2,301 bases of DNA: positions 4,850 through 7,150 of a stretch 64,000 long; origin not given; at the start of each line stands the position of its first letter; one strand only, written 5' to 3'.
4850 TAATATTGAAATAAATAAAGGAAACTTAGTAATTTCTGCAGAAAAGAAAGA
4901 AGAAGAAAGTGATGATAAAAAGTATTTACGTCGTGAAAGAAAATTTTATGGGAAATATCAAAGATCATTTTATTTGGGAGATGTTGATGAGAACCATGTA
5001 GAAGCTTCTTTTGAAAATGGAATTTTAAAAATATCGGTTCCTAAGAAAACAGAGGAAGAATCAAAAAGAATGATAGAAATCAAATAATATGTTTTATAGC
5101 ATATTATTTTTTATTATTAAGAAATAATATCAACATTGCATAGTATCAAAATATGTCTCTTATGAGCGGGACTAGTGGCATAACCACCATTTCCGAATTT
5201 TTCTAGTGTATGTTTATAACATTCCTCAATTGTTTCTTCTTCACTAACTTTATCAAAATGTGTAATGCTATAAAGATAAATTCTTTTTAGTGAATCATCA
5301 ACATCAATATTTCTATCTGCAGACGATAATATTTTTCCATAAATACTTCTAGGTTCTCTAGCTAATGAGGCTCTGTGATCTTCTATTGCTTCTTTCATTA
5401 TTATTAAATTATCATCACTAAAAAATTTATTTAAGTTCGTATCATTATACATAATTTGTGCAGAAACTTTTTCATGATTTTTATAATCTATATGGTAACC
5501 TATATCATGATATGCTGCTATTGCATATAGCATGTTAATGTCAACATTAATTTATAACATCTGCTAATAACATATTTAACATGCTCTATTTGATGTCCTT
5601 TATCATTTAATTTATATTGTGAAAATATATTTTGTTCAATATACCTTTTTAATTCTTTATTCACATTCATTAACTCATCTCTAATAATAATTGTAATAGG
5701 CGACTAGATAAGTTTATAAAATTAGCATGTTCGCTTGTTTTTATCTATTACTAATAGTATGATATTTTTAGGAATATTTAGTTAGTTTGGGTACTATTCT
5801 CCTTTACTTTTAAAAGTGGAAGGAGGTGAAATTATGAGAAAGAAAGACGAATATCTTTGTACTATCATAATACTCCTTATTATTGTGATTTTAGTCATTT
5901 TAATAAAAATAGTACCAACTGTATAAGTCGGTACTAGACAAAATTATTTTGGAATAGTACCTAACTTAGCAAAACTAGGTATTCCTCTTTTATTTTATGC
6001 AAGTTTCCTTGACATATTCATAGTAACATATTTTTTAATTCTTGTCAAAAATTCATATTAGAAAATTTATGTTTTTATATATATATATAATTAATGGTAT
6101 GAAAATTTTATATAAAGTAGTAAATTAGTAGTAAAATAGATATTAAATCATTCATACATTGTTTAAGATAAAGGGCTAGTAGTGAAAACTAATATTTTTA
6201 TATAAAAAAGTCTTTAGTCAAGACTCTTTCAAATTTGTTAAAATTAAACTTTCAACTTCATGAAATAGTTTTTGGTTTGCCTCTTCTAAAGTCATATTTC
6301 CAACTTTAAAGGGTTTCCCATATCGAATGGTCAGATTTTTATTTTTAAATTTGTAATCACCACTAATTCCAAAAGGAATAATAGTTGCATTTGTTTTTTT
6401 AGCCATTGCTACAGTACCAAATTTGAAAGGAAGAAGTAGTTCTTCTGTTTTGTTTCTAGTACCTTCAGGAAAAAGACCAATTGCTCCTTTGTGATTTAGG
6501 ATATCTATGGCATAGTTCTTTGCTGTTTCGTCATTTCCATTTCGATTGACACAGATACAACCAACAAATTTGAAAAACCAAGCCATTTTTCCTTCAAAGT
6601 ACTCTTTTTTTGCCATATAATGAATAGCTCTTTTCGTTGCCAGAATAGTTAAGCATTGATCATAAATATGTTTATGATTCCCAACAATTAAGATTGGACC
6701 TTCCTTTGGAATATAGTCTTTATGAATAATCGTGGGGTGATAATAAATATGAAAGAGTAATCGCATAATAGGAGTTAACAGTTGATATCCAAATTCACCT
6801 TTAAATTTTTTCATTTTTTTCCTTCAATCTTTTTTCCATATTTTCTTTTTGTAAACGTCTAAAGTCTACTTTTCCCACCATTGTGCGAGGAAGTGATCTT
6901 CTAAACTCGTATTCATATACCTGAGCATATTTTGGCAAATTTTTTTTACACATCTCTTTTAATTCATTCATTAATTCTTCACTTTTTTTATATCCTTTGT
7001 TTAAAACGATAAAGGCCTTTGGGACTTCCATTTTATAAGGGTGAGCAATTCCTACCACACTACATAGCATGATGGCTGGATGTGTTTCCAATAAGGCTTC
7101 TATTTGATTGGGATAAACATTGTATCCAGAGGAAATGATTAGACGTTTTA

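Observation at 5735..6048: Hidden convergent small-toxin/antisense-RNA module (type I toxin-antitoxin architecture)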

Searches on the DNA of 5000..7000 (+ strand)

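Call 3: search_rna_families(source=window, start=5000, end=7000, threshold=evalue, max_evalue=10, show_alignments=3)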
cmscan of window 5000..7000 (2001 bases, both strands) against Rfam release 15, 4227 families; matches with E-value up to 10: 12.
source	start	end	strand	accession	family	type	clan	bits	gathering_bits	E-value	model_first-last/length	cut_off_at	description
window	6327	6408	-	RF01603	snoR29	Gene; snRNA; snoRNA; CD-box;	-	25.3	50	1.2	1-84/84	no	small nucleolar RNA snoR29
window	5832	5906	-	RF01597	snoR22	Gene; snRNA; snoRNA; CD-box;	-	24.6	50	1.9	1-83/83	no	small nucleolar RNA snoR22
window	5108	5228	-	RF01492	rli28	Gene; sRNA;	-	24.5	45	2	1-186/186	no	Listeria sRNA rli28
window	6390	6482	+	RF01873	PISRT1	Gene; lncRNA;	-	22.7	70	4.3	1-107/107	no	Polled intersex syndrome regulated transcript 1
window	5921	5997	+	RF02761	sR084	Gene; sRNA;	-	21.9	95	0.31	1-78/78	no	sR084 sRNA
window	5363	5427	-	RF00532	snoMe18S-Um1356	Gene; snRNA; snoRNA; CD-box;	CL00054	21.6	50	5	1-86/86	no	Small nucleolar RNA Me18S-Um1356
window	5826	5884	+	RF01600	snoR25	Gene; snRNA; snoRNA; CD-box;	-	20.1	50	8.2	1-70/70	no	small nucleolar RNA snoR25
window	5207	5280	+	RF00669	mir-96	Gene; miRNA;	-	15.8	65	9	1-78/78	no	mir-96 microRNA precursor family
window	5941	6025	+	RF02050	STnc470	Gene; sRNA;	-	13.4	80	1.8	1-226/226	no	Salmonella enterica sRNA STnc470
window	5276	5397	-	RF02111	IS009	Gene;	-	13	117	4.1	1-199/199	no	IS009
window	6825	6854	-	RF02158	NPPA-AS1_3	Gene; lncRNA;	-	12.8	55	9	1-108/108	no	NPPA antisense RNA 1 conserved region 3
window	5274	5377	+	RF02209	WT1-AS_7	Gene; lncRNA;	-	9.6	50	7.6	1-294/294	no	WT1 antisense RNA conserved region 7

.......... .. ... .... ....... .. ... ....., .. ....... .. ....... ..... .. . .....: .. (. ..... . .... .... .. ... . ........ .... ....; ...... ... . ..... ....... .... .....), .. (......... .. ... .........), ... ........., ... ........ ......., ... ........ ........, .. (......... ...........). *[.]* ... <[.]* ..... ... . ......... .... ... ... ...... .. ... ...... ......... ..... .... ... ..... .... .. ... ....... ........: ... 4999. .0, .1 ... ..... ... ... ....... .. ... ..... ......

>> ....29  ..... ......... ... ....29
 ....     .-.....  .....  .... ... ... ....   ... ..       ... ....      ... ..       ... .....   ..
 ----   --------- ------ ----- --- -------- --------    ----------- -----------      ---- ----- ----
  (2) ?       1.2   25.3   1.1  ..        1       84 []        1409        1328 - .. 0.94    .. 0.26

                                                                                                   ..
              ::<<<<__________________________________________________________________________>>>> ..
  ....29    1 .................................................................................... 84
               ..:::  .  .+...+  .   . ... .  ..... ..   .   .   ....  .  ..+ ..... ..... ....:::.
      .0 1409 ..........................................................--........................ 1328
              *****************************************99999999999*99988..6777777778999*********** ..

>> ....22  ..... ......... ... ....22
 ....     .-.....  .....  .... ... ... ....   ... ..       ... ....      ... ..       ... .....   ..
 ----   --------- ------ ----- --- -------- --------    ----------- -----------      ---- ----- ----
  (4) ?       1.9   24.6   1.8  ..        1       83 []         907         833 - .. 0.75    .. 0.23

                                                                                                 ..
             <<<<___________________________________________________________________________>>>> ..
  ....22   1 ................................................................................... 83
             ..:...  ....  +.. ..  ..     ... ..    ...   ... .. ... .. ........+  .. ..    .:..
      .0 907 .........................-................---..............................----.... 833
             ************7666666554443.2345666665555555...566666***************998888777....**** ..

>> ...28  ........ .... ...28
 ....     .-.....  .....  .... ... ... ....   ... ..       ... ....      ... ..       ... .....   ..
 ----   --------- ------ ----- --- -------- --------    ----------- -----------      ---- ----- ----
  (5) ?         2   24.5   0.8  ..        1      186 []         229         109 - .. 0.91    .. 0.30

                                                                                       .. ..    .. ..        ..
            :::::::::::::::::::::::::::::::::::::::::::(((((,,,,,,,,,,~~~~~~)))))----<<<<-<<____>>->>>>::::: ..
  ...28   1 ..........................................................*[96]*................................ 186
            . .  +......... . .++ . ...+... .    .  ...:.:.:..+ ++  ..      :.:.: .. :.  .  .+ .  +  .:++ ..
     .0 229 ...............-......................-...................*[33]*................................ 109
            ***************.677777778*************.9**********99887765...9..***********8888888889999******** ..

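Call 85: search_rna_families(sources=[L106, L134, L136], threshold=gathering)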
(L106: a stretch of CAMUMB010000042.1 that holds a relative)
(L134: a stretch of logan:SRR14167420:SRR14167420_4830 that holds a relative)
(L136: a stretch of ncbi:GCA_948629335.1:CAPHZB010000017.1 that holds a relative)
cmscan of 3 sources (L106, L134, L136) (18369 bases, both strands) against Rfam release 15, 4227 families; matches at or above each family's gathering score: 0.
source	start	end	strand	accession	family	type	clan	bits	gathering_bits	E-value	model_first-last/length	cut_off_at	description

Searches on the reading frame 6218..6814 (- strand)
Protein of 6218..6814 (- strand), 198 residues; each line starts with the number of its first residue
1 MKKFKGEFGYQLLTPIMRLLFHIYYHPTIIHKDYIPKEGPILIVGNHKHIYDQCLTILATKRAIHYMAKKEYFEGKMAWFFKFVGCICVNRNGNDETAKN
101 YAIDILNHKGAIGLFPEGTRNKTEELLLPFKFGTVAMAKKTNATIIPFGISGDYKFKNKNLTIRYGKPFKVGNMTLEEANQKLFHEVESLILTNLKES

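Call 10: find_encoding_contigs(protein=window:6218-6814:-, flank=3000, max_places=10)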
Protein window:6218-6814:- (198 aa): 21 contigs read that carry it; 3 places shown.
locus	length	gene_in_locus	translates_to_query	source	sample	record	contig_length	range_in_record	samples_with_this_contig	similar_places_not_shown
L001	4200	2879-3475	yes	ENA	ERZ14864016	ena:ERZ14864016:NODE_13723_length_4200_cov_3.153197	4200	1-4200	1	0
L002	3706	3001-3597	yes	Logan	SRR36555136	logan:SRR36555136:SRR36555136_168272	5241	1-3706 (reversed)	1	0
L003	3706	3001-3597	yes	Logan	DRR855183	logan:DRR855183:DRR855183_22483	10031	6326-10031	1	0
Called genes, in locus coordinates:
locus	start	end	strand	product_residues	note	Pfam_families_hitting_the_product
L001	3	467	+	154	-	?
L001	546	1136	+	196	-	PF01553:Acyltransferase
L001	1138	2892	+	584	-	PF00501:AMP-binding, PF13193:AMP-binding_C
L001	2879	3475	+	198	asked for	PF01553:Acyltransferase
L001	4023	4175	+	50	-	-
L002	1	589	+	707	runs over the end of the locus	?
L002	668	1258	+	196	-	PF01553:Acyltransferase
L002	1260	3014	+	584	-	PF00501:AMP-binding, PF13193:AMP-binding_C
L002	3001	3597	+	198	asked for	PF01553:Acyltransferase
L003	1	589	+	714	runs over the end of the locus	-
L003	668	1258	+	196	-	PF01553:Acyltransferase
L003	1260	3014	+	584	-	PF00501:AMP-binding, PF13193:AMP-binding_C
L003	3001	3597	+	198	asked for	PF01553:Acyltransferase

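Call 14: find_homologous_proteins(query=window:6218-6814:-, max_evalue=1e-20)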
Query window:6218-6814:- (198 aa): 4593 proteins with E <= 1e-20 among 4836 candidates; the best 120 are listed.
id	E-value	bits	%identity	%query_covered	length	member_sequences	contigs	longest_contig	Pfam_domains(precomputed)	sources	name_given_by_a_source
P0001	2.7e-131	453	100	100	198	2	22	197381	PF01553.27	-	-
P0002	2.7e-130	450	99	100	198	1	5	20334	PF01553.27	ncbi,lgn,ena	-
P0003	2.6e-124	430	94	100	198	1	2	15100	PF01553.27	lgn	-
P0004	7.9e-113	393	86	100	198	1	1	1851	PF01553.27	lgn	-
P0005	5.8e-104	364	82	96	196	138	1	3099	PF01553.27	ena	-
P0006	2.3e-100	352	77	99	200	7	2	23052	PF01553.27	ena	-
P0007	4.1e-99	348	75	99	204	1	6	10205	PF01553.27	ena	-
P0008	5.3e-99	348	75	99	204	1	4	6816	PF01553.27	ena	-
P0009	7.0e-99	347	75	99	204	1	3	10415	PF01553.27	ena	-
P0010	8.4e-99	347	76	97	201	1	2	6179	PF01553.27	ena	-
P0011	9.1e-99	347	75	99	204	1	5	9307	PF01553.27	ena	-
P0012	1.0e-98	347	77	96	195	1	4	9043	PF01553.27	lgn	-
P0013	1.4e-98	346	79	96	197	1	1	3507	PF01553.27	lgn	-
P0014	2.1e-98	346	74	99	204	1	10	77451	PF01553.27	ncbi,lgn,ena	-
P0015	2.5e-98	346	74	99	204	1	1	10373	PF01553.27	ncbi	-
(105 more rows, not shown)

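Call 15: find_encoding_contigs(protein=P0003, flank=4000, max_places=4)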
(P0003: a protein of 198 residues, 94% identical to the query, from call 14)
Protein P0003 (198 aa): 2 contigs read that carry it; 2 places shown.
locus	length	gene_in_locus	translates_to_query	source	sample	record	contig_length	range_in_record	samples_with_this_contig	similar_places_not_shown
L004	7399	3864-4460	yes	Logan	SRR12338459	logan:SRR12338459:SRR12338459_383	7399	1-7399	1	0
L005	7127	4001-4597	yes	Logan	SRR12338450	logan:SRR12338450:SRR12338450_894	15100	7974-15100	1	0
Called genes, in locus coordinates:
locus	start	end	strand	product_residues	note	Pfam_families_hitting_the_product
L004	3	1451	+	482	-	?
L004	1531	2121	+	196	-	PF01553:Acyltransferase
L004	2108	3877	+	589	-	PF00501:AMP-binding, PF13193:AMP-binding_C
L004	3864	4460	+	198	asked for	PF01553:Acyltransferase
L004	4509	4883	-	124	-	PF27746:Small_heat_shock_put (weak), PF00011:HSP20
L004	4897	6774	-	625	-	PF02518:HATPase_c, PF13589:HATPase_c_3, PF00183:HSP90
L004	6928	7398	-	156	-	?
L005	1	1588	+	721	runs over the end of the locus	-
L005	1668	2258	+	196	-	PF01553:Acyltransferase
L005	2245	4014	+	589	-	PF00501:AMP-binding, PF13193:AMP-binding_C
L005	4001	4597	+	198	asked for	PF01553:Acyltransferase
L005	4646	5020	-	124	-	PF27746:Small_heat_shock_put (weak), PF00011:HSP20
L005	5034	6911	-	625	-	PF02518:HATPase_c, PF13589:HATPase_c_3, PF00183:HSP90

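Call 16: find_encoding_contigs(protein=P0006, flank=4000, max_places=4)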
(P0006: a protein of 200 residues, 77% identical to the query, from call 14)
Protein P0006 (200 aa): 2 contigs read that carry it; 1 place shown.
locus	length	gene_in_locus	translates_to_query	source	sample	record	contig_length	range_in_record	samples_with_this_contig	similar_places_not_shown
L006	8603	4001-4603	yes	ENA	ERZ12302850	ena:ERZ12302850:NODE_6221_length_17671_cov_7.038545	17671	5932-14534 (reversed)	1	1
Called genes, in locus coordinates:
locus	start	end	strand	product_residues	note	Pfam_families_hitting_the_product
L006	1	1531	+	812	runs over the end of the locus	PF00005:ABC_tran, PF02463:SMC_N (faint), PF02687:FtsX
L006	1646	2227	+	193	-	PF01553:Acyltransferase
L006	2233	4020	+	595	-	PF00501:AMP-binding, PF13193:AMP-binding_C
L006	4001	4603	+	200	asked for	PF01553:Acyltransferase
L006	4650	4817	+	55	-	-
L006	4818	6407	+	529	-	PF00239:Resolvase, PF07508:Recombinase, PF13408:Zn_ribbon_recom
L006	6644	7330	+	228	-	-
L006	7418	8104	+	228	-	PF02706:Wzz, PF13807:GNVR (weak)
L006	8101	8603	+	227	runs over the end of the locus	PF13500:AAA_26 (faint), PF10609:ParA (faint), PF13614:AAA_31, PF01656:CbiA (weak)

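Call 17: find_encoding_contigs(protein=P0002, flank=4000, max_places=4)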
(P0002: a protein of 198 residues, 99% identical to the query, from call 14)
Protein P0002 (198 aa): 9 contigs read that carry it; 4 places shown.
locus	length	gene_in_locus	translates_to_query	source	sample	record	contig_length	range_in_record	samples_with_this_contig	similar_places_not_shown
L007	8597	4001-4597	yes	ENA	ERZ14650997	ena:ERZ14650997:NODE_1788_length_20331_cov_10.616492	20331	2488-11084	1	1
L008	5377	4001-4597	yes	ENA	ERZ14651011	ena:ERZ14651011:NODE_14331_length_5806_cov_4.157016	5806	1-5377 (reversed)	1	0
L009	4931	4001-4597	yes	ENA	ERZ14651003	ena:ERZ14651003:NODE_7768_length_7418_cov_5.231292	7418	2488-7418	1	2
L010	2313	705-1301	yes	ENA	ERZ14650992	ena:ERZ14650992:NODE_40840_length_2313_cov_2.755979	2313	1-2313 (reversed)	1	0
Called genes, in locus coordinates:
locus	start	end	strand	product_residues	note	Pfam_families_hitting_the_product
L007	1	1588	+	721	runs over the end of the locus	-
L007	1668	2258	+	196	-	PF01553:Acyltransferase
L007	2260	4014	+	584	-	PF00501:AMP-binding, PF13193:AMP-binding_C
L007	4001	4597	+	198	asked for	PF01553:Acyltransferase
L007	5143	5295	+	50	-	-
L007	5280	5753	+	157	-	-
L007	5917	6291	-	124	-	PF27746:Small_heat_shock_put (weak), PF00011:HSP20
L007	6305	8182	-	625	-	PF02518:HATPase_c, PF13589:HATPase_c_3, PF00183:HSP90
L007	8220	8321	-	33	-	-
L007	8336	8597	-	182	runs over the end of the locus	PF00210:Ferritin (weak), PF02915:Rubrerythrin, PF23458:DUF7130 (faint), PF21349:RUBY_RBDX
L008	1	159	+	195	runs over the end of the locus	?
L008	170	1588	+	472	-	-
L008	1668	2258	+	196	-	PF01553:Acyltransferase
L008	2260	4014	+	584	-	PF00501:AMP-binding, PF13193:AMP-binding_C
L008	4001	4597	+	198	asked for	PF01553:Acyltransferase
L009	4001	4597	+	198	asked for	PF01553:Acyltransferase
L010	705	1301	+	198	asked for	PF01553:Acyltransferase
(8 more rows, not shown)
